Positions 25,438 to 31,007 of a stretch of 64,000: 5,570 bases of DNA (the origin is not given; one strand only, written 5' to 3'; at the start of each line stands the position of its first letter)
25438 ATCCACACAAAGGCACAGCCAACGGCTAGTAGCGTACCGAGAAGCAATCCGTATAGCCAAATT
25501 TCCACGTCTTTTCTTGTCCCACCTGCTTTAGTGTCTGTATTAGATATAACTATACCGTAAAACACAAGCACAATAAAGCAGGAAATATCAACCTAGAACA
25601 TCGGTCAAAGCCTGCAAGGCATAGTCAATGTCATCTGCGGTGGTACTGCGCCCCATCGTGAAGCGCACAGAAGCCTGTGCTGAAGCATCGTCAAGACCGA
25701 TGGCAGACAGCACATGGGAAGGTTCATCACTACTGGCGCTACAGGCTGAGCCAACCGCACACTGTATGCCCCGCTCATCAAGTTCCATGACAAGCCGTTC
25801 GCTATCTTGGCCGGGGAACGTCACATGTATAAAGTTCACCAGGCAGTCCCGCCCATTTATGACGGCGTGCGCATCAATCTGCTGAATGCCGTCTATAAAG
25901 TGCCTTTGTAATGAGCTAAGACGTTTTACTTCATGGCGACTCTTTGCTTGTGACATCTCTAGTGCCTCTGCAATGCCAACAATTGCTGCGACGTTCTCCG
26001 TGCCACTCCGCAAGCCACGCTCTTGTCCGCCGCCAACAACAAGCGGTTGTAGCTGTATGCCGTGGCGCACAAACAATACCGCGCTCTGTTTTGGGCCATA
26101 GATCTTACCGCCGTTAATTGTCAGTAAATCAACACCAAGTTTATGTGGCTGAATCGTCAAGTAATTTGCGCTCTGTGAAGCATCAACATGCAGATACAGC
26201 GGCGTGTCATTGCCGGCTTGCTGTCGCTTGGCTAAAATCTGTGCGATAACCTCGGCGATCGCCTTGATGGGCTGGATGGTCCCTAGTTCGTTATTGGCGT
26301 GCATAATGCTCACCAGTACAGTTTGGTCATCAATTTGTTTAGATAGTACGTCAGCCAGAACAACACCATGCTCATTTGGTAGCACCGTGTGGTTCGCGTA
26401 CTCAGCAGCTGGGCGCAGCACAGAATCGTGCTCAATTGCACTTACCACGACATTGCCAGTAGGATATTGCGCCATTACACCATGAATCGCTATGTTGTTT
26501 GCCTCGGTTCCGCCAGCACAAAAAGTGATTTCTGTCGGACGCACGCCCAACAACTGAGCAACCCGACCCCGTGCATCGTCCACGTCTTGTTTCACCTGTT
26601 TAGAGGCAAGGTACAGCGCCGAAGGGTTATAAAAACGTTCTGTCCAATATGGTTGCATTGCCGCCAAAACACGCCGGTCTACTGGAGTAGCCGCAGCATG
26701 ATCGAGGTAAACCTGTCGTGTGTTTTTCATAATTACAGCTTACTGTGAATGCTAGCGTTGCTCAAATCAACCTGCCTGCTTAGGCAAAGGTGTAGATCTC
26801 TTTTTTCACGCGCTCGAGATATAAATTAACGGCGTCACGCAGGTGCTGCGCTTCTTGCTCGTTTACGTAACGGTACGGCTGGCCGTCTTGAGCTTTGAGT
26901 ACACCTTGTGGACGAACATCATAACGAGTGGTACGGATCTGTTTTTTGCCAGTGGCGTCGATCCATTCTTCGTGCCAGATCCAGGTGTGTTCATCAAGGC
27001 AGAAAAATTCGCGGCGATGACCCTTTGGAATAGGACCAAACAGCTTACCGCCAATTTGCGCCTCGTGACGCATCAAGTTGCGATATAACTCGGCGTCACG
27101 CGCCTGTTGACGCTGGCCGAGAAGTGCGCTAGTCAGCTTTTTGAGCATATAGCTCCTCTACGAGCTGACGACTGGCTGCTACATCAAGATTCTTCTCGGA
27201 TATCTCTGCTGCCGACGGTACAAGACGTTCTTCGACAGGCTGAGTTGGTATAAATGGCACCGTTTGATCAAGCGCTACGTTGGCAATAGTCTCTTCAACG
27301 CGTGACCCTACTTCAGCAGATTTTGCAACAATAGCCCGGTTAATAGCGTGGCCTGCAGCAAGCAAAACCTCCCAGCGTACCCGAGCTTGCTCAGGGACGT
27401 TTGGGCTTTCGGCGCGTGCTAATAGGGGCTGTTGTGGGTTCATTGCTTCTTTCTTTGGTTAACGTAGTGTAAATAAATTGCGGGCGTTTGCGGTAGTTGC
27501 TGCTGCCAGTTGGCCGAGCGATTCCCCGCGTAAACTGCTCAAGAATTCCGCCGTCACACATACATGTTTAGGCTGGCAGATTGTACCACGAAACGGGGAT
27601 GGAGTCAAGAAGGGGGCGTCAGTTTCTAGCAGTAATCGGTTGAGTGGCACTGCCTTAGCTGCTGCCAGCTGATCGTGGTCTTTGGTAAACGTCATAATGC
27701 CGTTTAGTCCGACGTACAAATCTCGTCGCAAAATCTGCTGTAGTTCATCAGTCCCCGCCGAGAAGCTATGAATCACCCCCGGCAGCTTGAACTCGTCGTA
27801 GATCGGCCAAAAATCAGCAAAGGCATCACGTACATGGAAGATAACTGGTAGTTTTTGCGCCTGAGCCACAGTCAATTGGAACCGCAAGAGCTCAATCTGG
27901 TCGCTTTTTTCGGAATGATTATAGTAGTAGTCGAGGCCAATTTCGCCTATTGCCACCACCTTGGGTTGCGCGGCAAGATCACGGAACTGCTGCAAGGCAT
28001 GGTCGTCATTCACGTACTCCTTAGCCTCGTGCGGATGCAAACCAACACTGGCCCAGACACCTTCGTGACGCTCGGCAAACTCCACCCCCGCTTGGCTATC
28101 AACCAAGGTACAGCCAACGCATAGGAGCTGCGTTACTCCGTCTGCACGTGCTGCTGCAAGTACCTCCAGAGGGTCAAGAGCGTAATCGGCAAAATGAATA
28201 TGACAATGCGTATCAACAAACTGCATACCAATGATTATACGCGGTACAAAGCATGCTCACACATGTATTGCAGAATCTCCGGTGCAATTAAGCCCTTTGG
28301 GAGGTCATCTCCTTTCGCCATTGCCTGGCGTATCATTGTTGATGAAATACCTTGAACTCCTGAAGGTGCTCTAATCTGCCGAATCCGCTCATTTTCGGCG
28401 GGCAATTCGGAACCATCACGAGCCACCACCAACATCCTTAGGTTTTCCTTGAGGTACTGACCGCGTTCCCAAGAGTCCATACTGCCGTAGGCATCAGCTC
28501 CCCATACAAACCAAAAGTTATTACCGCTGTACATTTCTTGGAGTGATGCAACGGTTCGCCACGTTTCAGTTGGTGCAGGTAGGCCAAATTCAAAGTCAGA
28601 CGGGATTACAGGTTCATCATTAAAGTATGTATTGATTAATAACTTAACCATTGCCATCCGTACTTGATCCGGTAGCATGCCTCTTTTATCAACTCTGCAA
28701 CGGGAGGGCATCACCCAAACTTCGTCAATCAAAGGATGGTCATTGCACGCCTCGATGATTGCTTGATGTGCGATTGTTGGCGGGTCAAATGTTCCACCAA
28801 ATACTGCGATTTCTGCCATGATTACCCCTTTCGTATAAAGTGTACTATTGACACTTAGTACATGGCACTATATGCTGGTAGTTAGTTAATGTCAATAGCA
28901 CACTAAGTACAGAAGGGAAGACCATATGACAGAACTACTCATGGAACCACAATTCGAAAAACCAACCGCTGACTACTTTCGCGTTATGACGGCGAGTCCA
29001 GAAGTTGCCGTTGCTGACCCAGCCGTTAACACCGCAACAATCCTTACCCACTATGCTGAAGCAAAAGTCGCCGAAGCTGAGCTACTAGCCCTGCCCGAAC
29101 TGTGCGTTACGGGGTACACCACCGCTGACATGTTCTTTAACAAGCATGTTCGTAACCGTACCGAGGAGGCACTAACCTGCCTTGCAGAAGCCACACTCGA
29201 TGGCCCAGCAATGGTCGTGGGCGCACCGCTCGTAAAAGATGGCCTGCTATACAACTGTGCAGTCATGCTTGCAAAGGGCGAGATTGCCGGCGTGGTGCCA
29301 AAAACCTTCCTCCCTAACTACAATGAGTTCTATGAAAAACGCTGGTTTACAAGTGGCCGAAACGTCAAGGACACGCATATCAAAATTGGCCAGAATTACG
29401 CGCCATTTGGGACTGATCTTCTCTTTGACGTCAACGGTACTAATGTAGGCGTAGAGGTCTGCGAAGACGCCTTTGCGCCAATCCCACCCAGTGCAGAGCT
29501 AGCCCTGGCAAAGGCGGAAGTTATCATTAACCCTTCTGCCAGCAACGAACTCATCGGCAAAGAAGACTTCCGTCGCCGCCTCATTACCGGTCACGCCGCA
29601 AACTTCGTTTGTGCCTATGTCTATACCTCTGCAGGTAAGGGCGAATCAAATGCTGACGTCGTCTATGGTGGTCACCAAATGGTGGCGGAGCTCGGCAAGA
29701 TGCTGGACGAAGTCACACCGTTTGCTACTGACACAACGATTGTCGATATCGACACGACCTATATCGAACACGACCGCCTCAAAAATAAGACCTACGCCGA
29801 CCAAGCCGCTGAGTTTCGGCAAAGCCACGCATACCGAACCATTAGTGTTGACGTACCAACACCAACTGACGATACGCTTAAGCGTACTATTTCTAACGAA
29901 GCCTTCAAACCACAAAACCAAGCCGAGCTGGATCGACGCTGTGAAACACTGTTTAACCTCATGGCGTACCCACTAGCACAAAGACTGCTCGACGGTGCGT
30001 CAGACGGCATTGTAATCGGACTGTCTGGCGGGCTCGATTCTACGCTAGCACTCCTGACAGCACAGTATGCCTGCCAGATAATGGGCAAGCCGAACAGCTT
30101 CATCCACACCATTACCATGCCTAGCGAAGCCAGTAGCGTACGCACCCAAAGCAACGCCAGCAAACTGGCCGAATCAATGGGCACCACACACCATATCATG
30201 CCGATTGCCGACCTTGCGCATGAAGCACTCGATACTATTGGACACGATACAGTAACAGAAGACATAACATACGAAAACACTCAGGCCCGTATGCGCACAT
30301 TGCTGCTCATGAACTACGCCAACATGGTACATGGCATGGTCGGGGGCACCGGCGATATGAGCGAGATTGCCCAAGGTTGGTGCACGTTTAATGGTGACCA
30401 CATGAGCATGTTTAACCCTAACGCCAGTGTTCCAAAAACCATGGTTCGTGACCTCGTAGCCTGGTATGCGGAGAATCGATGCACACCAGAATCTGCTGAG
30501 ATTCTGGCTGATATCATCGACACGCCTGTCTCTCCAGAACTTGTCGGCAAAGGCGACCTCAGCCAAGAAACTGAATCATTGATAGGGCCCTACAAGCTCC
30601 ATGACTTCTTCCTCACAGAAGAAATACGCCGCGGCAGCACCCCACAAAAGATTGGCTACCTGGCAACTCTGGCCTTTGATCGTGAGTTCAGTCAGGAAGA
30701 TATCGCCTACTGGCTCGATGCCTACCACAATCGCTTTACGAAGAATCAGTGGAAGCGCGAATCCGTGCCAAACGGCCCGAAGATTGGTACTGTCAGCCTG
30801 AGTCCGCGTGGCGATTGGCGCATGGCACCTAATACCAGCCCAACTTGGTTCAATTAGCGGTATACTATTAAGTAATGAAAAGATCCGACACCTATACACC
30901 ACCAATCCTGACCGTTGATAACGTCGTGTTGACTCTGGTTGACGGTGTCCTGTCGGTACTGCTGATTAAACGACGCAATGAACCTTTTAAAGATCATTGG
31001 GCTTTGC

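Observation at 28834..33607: Four copies of a 27-bp palindrome on and just downstream of the NAD-cluster promoters: predicted NrtR operator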

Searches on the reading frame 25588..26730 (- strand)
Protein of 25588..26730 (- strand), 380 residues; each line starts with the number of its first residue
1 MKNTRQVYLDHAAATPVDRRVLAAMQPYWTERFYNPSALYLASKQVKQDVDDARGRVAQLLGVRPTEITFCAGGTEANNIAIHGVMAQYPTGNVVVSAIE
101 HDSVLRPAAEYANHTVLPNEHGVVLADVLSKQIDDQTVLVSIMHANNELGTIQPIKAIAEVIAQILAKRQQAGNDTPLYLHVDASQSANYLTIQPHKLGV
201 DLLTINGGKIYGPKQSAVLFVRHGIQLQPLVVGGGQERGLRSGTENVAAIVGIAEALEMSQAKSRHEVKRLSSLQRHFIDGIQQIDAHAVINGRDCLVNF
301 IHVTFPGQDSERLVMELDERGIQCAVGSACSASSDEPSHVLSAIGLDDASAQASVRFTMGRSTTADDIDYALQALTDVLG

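Call 52: search_protein_families(library=pfam, proteins=[window:25588-26730:-], max_evalue=0.001)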
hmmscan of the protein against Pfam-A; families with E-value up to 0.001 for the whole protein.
window:25588-26730:- (380 aa): 1 family
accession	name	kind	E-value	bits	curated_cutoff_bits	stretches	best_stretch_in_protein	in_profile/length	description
PF00266.25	Aminotran_5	-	4.3e-59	200.8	21.5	1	7-370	1-370/371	Aminotransferase class-V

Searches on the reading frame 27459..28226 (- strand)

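Call 4: search_protein_families(library=pfam, proteins=[window:27459-28226:-])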
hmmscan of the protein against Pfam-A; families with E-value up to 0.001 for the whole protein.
window:27459-28226:- (255 aa): 1 family
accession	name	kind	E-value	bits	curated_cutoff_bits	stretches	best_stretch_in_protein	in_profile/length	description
PF01026.27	TatD_DNase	-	4.5e-71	239.6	27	1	4-252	1-252/253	TatD related DNase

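Call 5: search_protein_families(library=ncbifam, proteins=[window:27459-28226:-])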
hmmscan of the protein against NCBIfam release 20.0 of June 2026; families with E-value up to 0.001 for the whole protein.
window:27459-28226:- (255 aa): 5 families
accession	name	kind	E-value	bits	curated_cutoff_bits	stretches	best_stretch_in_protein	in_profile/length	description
TIGR00010.1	TIGR00010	subfamily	5.6e-67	225.8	206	1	3-253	1-252/253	YchF/TatD family DNA exonuclease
NF008075.0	PRK10812.1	equivalog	3e-49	167.6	438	1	1-254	1-256/265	metal-dependent hydrolase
NF007745.0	PRK10425.1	equivalog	9.9e-45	152.8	395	1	11-254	9-258/260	3'-5' ssDNA/RNA exonuclease TatD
NF008522.0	PRK11449.1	equivalog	7.6e-34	117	481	1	2-254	4-258/259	metal-dependent hydrolase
NF041926.1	QatD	equivalog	1.5e-21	76.7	230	1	5-251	1-239/239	Qat anti-phage system TatD family nuclease QatD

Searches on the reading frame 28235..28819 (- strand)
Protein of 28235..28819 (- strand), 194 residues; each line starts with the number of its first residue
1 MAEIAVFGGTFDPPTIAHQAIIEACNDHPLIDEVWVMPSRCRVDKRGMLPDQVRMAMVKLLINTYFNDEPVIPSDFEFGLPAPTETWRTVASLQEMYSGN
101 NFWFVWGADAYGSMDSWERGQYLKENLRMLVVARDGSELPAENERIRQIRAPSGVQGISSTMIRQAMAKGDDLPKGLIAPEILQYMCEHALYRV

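Call 4: search_protein_families(library=pfam, proteins=[window:28235-28819:-])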
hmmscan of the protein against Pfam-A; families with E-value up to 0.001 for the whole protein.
window:28235-28819:- (194 aa): 2 families
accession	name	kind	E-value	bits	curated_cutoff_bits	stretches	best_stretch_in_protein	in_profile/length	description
PF01467.32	CTP_transf_like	-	5.2e-13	49.8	21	1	6-165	1-132/133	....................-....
PF01747.23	ATP-sulfurylase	-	8.7e-06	25.7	24.3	0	155-187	178-210/212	ATP-sulfurylase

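Call 5: search_protein_families(library=ncbifam, proteins=[window:28235-28819:-])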
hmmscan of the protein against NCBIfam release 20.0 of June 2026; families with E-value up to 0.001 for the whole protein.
window:28235-28819:- (194 aa): 13 families
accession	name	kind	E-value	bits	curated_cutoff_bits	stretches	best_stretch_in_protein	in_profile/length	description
TIGR00482.1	TIGR00482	equivalog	1.4e-29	103.5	112.45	1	6-192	1-194/194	nicotinate (nicotinamide) nucleotide adenylyltransferase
NF000840.1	PRK00071.1-3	equivalog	1.4e-22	80.1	150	1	2-193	6-199/201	nicotinate-nucleotide adenylyltransferase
NF005519.0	PRK07152.1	equivalog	3.8e-22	78.7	315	1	4-192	3-184/361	nicotinate-nucleotide adenylyltransferase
NF000841.0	PRK00071.1-4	equivalog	2.6e-20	73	197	1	2-193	7-193/194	nicotinate-nucleotide adenylyltransferase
NF000839.0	PRK00071.1-1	equivalog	6.1e-17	62.3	187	1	5-149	9-152/219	nicotinate-nucleotide adenylyltransferase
NF000842.0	PRK00071.2-1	equivalog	7.8e-17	61.5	167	1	2-193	2-185/191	nicotinate-nucleotide adenylyltransferase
NF006479.0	PRK08887.1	equivalog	1.5e-16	60.7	164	1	1-132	1-131/174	nicotinate-nicotinamide nucleotide adenylyltransferase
NF000843.0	PRK00071.2-2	equivalog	3.4e-15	56.1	240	1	3-146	13-153/212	nicotinate-nucleotide adenylyltransferase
NF005410.0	PRK06973.1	equivalog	3.6e-13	49.3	214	1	4-146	24-168/243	nicotinate-nucleotide adenylyltransferase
NF000845.0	PRK00071.2-4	equivalog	5.4e-09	35.7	210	1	4-151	10-154/197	nicotinate-nucleotide adenylyltransferase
TIGR01510.1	coaD_prev_kdtB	equivalog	9.6e-08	32.2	103.3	1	4-64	1-58/155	pantetheine-phosphate adenylyltransferase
NF000846.0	PRK00071.2-5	equivalog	1.9e-06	27.5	329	1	4-141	21-155/210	nicotinate-nucleotide adenylyltransferase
TIGR00125.1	cyt_tran_rel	domain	3.5e-06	27.1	27.7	1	4-62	1-60/65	adenylyltransferase/cytidyltransferase family protein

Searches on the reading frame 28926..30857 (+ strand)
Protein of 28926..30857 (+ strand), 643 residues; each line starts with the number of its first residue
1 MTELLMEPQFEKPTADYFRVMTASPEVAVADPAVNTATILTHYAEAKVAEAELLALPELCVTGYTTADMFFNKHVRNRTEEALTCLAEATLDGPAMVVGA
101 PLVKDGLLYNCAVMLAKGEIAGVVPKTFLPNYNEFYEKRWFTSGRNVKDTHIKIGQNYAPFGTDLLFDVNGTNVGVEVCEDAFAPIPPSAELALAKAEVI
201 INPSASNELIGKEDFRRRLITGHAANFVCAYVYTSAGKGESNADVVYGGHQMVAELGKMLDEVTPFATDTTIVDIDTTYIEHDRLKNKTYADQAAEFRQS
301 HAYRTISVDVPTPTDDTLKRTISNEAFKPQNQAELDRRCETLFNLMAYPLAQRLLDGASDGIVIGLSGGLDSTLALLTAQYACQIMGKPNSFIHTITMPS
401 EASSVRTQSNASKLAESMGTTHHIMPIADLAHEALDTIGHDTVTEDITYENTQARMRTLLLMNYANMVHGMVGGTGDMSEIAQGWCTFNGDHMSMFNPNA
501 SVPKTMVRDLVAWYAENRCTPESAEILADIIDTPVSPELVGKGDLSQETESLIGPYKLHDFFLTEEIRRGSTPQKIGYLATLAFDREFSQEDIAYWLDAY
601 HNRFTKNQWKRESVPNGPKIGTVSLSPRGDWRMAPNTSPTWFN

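Call 4: search_protein_families(library=pfam, proteins=[window:28926-30857:+])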
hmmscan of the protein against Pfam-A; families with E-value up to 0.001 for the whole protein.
window:28926-30857:+ (643 aa): 2 families
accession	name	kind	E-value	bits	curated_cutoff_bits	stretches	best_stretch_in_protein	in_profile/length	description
PF02540.23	NAD_synthase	-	5.2e-30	104.8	21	1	356-576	15-214/242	NAD synthase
PF00795.27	CN_hydrolase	-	2.1e-18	67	23.2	1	30-281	12-252/256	Carbon-nitrogen hydrolase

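Call 5: search_protein_families(library=ncbifam, proteins=[window:28926-30857:+])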
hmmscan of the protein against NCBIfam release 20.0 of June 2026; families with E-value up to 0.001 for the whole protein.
window:28926-30857:+ (643 aa): 11 families
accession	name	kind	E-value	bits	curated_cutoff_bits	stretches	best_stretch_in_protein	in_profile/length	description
NF002730.0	PRK02628.1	equivalog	3e-207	689.9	473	1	10-640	5-664/677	NAD(+) synthase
NF010588.0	PRK13981.1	equivalog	7.3e-77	259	479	1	17-633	4-536/546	NAD+ synthase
TIGR00552.1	nadE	equivalog_domain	2.4e-27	95.8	63.65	1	353-612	16-239/251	NAD(+) synthase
NF010587.0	PRK13980.1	equivalog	3.6e-26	91.9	255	1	338-511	10-175/267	NAD+ synthase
NF002048.0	PRK00876.1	subfamily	6.7e-12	44.8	313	1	332-429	9-102/330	NAD(+) synthase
NF001979.1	PRK00768.1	equivalog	1.5e-09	37.8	250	1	350-512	28-195/266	NAD(+) synthase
TIGR03381.1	agmatine_aguB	equivalog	1.6e-09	37.6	410.25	1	34-296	16-274/279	N-carbamoylputrescine amidase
TIGR01536.1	asn_synth_AEB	equivalog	3e-07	29.8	267.1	1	286-489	192-375/517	asparagine synthase (glutamine-hydrolyzing)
NF033621.1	de_GSH_amidase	exception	1.8e-06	27.5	355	1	33-284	14-244/260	deaminated glutathione amidase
TIGR00268.2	TIGR00268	equivalog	4.1e-05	23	150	1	360-435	14-84/259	ATP-dependent sacrificial sulfur transferase LarE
NF040852.1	nitrile_Arch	equivalog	0.00013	21.2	500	1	31-285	14-245/262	nitrilase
